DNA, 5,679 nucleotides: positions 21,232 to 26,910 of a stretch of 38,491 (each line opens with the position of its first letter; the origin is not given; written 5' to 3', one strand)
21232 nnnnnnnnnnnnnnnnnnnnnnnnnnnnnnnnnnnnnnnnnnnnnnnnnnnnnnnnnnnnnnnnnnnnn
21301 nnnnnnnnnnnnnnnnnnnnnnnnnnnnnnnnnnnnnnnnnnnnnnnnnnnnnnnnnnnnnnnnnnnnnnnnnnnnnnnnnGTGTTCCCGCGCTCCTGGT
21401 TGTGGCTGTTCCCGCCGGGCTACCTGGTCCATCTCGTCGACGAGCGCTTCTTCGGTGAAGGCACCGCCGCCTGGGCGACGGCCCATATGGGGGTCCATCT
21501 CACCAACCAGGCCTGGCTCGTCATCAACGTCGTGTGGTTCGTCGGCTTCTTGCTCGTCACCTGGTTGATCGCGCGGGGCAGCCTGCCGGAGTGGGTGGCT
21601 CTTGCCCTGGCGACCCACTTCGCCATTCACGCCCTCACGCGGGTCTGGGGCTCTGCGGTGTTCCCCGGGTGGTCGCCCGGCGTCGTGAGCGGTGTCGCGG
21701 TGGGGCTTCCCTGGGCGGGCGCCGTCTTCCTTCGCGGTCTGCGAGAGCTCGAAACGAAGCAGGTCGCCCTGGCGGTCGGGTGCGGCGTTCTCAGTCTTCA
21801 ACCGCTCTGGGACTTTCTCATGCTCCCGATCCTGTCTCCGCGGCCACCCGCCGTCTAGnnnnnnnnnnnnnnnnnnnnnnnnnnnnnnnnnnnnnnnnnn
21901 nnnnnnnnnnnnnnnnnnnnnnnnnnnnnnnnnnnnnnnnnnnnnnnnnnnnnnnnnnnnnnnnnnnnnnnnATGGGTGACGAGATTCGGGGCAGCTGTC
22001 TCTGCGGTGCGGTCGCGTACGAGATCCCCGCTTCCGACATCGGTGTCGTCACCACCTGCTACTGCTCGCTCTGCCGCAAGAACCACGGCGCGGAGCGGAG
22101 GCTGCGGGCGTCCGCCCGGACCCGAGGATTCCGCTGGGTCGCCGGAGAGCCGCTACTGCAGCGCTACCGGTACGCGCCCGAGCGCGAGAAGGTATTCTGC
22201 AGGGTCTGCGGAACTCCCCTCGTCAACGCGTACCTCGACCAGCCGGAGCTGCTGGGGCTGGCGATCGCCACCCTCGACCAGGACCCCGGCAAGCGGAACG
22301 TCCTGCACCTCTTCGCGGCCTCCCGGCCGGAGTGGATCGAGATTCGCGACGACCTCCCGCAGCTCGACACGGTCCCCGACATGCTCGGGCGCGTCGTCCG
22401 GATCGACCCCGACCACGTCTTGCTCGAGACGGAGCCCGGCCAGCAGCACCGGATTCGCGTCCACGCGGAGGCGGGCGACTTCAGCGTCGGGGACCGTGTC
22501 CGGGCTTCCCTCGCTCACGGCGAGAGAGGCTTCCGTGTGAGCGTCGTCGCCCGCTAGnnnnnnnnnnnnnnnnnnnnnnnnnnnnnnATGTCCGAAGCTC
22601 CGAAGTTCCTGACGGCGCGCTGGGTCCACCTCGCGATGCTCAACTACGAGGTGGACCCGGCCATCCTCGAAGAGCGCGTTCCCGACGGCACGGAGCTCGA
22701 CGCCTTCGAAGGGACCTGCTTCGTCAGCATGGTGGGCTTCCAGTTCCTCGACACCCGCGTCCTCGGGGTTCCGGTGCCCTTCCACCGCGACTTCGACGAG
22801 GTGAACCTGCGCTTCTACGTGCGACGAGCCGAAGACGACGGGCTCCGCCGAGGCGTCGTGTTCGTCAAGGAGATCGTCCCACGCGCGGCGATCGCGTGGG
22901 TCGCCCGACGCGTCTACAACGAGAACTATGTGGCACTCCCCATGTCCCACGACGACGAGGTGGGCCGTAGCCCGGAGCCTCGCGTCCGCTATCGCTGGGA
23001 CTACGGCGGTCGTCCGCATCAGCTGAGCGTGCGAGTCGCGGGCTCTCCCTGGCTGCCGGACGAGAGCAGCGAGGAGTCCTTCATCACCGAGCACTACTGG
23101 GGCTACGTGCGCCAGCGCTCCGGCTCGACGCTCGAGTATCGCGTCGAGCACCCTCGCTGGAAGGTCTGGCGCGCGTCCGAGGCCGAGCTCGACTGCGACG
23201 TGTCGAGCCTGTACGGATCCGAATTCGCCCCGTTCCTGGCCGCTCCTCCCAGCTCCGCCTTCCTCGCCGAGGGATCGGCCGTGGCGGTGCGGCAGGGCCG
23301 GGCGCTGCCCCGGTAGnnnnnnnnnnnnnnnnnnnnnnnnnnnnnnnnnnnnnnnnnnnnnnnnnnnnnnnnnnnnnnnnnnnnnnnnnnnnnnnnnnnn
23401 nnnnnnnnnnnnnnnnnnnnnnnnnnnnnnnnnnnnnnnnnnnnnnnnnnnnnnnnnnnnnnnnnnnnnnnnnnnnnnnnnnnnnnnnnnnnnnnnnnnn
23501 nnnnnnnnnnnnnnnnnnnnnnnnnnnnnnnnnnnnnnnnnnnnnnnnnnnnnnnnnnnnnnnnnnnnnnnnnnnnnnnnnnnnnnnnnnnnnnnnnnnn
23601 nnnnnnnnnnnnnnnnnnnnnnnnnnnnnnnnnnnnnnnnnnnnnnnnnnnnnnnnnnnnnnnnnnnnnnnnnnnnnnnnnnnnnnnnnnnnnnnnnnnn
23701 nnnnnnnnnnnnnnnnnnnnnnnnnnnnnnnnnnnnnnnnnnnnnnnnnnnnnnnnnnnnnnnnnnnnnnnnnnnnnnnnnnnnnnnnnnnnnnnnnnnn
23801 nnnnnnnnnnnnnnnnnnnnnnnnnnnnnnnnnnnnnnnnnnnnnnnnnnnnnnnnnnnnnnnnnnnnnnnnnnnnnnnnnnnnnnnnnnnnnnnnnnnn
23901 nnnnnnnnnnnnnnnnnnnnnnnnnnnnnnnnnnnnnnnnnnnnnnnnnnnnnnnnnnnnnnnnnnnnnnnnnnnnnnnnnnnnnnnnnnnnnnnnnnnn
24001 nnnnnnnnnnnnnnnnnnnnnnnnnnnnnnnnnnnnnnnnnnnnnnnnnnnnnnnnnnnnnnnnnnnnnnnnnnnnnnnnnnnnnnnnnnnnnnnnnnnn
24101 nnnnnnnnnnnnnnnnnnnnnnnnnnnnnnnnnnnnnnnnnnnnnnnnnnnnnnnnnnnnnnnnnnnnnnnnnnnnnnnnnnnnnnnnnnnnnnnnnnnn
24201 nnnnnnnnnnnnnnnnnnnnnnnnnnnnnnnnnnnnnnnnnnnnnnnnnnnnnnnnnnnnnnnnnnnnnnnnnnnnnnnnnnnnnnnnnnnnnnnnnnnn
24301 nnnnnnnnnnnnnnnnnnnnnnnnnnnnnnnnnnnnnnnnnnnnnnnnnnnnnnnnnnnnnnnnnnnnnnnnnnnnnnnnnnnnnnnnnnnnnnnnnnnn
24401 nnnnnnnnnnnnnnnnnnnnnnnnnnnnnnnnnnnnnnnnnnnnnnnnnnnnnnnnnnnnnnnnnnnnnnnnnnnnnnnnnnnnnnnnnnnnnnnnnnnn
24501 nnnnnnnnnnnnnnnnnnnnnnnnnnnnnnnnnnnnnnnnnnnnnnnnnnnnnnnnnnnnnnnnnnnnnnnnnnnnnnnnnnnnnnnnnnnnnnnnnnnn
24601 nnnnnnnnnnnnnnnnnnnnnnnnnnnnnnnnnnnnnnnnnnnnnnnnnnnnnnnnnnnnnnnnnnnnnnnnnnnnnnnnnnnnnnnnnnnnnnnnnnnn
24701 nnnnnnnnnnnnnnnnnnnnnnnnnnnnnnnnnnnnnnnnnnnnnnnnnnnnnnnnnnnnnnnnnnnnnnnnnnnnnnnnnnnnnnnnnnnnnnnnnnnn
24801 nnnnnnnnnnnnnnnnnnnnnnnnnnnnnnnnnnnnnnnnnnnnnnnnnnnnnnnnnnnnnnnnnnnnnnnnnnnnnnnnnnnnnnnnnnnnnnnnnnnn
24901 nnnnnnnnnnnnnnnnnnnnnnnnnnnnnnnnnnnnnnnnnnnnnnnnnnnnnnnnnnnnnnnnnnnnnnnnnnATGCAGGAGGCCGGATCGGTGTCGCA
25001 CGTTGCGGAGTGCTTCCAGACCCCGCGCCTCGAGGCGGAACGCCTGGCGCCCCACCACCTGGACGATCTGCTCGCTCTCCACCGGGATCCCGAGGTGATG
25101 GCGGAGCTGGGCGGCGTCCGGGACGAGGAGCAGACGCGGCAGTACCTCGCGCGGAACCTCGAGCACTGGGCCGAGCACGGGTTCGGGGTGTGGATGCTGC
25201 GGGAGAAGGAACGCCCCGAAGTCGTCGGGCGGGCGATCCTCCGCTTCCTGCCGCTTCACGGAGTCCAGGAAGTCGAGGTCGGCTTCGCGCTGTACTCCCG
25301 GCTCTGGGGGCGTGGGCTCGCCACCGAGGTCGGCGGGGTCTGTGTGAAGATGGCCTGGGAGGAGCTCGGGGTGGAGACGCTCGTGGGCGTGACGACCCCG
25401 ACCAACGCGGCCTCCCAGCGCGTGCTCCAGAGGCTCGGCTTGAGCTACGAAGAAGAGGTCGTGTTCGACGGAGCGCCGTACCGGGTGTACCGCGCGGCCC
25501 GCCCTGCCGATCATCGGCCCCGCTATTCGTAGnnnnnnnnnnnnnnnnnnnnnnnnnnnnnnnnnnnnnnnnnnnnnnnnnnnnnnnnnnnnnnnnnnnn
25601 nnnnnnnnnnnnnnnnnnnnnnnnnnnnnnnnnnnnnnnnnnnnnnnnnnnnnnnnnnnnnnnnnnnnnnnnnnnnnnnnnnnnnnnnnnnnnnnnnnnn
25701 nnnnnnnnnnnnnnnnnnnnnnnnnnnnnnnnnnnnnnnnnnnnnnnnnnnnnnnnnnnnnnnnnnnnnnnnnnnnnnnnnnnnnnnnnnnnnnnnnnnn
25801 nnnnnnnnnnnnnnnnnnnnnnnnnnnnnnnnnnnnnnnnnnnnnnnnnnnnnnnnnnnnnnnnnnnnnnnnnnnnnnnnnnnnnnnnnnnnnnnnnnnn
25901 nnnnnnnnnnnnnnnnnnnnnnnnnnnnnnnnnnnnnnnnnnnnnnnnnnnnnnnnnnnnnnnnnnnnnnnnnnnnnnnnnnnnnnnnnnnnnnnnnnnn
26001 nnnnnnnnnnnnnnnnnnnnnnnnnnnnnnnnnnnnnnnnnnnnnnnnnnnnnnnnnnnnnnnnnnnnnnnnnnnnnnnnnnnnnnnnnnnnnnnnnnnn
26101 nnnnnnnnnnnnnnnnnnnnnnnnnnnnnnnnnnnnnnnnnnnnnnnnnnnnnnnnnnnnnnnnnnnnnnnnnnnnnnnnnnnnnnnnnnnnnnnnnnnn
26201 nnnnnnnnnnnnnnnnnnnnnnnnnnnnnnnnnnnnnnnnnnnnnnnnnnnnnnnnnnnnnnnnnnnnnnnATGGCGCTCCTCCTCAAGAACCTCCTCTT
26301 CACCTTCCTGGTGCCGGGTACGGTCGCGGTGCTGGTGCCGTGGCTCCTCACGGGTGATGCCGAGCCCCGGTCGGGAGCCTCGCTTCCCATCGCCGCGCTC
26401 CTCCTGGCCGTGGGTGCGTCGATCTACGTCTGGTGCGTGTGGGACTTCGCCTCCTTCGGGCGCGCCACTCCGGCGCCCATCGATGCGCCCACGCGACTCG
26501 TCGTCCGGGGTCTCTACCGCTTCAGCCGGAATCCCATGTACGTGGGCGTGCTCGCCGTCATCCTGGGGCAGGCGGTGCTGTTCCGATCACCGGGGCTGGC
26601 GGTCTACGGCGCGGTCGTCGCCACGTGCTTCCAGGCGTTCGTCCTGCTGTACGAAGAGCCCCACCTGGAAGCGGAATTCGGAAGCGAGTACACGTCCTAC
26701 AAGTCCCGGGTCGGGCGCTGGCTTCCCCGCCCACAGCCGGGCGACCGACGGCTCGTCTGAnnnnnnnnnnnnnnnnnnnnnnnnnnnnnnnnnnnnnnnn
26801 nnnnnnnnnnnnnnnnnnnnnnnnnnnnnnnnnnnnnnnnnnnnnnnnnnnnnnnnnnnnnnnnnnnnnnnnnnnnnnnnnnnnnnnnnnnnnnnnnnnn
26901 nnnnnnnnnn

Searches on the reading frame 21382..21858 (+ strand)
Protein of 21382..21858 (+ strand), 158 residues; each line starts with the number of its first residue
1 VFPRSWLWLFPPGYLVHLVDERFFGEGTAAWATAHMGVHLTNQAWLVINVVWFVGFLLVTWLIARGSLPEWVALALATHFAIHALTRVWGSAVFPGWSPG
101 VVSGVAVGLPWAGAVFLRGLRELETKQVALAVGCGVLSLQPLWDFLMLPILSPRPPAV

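Call 43: search_protein_families(library=pfam, proteins=[window:21382-21858:+], max_evalue=0.001)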
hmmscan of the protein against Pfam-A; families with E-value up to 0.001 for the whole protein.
window:21382-21858:+ (158 aa): 1 family
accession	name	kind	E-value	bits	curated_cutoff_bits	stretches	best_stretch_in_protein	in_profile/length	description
PF13787.11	HXXEE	-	8.8e-05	23.7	25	1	8-112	1-111/114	Protein of unknown function with HXXEE motif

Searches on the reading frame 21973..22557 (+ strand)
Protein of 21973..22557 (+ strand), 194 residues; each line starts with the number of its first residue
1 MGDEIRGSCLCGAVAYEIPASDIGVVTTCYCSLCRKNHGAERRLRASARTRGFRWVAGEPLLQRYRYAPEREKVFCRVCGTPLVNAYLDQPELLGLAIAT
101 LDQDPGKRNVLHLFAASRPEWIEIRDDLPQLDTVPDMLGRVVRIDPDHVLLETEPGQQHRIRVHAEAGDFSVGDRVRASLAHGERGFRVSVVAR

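Call 43: search_protein_families(library=pfam, proteins=[window:21973-22557:+], max_evalue=0.001)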
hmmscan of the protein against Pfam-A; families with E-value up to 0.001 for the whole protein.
window:21973-22557:+ (194 aa): 1 family
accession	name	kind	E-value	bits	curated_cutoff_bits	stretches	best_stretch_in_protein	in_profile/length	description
PF04828.22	GFA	-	7e-20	71.7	24.3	1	5-115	2-113/115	Glutathione-dependent formaldehyde-activating enzyme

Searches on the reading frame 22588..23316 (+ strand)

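Call 43: search_protein_families(library=pfam, proteins=[window:22588-23316:+], max_evalue=0.001)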
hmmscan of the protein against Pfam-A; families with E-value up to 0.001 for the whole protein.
window:22588-23316:+ (242 aa): 1 family
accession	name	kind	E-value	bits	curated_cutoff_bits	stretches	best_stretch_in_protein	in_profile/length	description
PF09844.14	DUF2071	-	1e-59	202.1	27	1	9-229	1-210/212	Uncharacterized conserved protein (COG2071)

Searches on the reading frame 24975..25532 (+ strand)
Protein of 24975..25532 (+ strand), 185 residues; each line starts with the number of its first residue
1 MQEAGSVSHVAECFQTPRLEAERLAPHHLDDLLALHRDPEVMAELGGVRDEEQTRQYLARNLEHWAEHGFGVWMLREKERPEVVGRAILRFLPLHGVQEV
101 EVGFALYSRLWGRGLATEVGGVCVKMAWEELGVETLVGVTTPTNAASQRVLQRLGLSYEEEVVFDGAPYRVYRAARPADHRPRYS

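Call 44: search_protein_families(library=pfam, proteins=[window:24975-25532:+], max_evalue=0.001)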
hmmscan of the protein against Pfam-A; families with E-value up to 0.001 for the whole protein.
window:24975-25532:+ (185 aa): 2 families
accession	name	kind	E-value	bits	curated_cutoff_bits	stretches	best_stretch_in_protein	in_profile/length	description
PF13302.13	Acetyltransf_3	-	3e-27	96.4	25.4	1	18-156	1-137/138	Acetyltransferase (GNAT) domain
PF00583.31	Acetyltransf_1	-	3.6e-06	27.7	20.7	1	57-155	20-115/116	Acetyltransferase (GNAT) family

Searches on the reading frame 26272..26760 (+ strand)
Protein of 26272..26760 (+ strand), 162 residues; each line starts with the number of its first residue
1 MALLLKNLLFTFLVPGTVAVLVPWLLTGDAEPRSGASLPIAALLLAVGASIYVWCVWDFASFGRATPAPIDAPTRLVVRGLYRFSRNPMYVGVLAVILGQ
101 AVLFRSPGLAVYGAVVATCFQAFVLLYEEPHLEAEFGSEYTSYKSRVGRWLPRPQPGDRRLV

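Call 44: search_protein_families(library=pfam, proteins=[window:26272-26760:+], max_evalue=0.001)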
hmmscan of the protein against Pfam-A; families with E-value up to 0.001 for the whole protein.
window:26272-26760:+ (162 aa): 2 families
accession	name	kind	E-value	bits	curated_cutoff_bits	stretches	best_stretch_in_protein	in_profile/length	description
PF04191.18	PEMT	-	4.1e-16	59.8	25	1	40-138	5-104/105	Phospholipid methyltransferase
PF04140.19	ICMT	-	0.00014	22.6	24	1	73-120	32-81/95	Isoprenylcysteine carboxyl methyltransferase (ICMT) family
